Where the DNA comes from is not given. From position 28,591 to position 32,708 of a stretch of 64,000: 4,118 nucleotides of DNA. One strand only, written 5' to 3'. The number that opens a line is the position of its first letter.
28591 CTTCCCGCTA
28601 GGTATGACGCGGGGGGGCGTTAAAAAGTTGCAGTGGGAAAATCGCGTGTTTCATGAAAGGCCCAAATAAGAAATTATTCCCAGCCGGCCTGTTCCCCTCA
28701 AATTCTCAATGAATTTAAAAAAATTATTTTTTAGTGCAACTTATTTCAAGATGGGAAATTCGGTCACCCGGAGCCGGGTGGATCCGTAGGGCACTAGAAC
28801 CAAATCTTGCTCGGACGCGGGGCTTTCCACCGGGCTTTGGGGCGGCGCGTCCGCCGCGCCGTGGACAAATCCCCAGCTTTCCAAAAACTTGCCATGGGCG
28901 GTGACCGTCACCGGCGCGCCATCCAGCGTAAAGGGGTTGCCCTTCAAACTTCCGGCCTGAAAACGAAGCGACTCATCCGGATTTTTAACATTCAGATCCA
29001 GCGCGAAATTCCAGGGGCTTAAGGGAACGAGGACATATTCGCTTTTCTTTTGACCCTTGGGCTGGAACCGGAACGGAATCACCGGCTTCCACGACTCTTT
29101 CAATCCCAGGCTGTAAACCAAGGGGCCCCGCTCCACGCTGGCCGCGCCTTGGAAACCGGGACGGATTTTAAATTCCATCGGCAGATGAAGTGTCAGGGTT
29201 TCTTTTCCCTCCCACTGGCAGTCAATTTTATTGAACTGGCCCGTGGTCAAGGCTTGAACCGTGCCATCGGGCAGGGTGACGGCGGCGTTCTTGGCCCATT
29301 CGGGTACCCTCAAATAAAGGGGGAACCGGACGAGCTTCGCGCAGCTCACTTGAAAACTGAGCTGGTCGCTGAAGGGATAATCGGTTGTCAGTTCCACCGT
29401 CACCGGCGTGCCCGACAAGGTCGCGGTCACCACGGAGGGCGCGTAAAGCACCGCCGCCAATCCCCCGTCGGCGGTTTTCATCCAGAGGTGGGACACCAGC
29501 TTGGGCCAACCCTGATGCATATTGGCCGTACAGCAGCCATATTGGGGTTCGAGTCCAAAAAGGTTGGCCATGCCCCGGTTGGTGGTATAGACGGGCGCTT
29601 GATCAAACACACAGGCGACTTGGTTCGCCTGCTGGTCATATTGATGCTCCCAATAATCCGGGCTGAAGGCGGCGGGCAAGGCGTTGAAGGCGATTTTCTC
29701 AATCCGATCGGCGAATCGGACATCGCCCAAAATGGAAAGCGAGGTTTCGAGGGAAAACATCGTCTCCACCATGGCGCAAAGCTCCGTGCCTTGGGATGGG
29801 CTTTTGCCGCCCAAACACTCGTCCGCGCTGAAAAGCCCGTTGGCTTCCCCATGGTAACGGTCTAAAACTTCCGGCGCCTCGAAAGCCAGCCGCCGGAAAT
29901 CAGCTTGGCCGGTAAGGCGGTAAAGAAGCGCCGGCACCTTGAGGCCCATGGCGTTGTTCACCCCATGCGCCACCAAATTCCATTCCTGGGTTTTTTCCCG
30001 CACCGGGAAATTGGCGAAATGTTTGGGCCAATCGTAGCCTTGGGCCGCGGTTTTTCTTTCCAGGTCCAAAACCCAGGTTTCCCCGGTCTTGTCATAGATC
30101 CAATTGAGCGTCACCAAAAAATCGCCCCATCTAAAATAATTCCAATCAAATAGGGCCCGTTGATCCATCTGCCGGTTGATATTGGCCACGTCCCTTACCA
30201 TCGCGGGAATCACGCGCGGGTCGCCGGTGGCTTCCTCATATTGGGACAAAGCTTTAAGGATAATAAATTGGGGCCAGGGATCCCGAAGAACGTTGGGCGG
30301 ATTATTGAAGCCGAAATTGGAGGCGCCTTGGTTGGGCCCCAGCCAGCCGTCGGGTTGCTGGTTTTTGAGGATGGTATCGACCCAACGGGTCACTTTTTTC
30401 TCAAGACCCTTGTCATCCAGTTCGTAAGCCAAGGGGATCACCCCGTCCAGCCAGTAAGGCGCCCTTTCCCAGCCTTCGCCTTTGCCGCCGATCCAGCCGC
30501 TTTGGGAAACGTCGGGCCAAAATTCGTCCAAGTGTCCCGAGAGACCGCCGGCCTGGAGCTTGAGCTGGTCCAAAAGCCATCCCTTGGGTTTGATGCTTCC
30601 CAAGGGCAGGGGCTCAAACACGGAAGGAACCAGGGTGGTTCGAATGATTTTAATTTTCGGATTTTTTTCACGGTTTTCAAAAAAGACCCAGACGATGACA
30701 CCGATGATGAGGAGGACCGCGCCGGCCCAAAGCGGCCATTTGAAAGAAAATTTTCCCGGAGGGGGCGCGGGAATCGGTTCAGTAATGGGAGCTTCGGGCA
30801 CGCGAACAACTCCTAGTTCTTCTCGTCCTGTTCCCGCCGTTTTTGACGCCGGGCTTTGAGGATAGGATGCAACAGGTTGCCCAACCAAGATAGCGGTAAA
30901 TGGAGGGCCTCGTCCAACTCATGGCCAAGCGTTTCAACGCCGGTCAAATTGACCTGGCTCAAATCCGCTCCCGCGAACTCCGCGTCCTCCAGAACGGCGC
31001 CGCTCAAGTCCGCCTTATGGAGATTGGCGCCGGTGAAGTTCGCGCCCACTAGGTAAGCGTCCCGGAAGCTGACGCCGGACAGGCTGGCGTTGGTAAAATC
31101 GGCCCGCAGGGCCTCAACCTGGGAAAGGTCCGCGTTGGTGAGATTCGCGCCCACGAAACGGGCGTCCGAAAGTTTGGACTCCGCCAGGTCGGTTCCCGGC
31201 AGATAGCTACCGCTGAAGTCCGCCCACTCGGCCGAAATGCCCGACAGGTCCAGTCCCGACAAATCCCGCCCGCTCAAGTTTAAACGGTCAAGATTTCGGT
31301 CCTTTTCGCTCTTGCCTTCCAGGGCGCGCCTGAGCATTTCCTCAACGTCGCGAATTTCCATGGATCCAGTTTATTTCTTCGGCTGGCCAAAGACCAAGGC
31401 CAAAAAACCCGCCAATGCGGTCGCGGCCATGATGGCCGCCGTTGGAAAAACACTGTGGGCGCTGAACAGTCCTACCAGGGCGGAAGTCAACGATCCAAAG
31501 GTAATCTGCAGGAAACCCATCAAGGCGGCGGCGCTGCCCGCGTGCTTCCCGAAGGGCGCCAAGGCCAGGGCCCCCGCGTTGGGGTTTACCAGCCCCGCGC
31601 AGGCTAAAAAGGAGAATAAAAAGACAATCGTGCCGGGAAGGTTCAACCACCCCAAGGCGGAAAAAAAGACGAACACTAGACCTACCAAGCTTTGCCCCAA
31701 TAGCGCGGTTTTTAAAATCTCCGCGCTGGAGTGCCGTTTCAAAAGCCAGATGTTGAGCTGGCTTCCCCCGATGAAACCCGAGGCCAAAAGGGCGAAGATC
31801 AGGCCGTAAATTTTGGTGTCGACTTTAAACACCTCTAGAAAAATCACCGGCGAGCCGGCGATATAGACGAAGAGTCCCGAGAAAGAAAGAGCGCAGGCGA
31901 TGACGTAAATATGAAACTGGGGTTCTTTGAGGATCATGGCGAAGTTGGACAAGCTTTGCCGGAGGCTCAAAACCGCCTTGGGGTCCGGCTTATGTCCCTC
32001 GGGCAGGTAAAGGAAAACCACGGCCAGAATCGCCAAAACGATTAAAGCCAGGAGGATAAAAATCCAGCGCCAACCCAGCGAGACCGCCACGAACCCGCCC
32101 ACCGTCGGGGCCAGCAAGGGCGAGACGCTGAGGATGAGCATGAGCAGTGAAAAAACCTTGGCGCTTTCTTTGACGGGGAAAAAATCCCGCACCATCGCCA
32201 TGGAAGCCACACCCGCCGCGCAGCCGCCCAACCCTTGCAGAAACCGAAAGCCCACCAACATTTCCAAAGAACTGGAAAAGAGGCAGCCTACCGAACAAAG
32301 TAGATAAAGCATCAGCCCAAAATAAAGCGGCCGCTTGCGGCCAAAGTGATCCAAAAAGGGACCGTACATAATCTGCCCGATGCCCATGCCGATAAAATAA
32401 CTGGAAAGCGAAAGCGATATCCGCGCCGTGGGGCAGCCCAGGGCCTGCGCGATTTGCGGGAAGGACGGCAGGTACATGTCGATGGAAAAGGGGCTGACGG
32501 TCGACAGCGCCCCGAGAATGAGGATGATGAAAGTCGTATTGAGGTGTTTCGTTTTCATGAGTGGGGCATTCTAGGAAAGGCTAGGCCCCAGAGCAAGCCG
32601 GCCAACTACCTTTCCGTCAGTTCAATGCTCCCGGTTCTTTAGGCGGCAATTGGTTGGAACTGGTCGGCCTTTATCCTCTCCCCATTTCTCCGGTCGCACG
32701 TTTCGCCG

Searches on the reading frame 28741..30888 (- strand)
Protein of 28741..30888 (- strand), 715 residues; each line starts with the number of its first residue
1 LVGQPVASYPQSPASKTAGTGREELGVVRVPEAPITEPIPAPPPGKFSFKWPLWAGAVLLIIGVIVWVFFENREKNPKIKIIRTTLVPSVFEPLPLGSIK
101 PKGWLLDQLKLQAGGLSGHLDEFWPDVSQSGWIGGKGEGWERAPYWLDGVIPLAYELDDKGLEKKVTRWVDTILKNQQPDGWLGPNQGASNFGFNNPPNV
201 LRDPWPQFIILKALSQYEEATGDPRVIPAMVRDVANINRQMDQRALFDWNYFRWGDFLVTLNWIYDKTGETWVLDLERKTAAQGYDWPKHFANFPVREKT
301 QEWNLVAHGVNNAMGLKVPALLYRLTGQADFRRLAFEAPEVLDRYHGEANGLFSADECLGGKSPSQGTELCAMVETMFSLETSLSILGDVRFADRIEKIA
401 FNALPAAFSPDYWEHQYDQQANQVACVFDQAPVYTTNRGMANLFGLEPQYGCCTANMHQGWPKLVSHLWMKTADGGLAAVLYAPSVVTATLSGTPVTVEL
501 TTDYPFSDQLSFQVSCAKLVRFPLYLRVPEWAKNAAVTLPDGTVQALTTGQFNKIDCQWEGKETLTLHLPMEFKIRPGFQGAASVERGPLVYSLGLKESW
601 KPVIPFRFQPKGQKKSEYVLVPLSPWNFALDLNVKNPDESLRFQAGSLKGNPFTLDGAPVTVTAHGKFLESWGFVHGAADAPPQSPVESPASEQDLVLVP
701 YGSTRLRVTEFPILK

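Call 9: search_protein_families(library=pfam, proteins=[window:28741-30888:-], max_evalue=0.001)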
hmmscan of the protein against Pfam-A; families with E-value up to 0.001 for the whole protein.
window:28741-30888:- (715 aa): 2 families
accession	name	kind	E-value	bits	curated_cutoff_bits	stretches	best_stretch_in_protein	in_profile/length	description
PF20736.2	Glyco_hydro127M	-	1e-15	58.1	24.2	1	477-571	2-95/95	Beta-L-arabinofuranosidase, GH127 middle domain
PF07944.18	Beta-AFase-like_GH127_cat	-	1.5e-12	47.7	24.9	1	145-419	62-340/376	Beta-L-arabinofuranosidase, GH127 catalytic domain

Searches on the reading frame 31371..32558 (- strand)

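Call 27: search_protein_families(library=pfam, proteins=[window:31371-32558:-], max_evalue=0.0001)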
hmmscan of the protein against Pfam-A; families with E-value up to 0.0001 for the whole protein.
window:31371-32558:- (395 aa): 2 families
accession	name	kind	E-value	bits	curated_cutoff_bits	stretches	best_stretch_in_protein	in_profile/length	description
PF07690.21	MFS_1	-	4.9e-48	164.3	33.4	1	19-351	5-339/347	Major Facilitator Superfamily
PF00083.30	Sugar_tr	-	7.2e-12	45.4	22.3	1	43-187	44-193/452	Sugar (and other) transporter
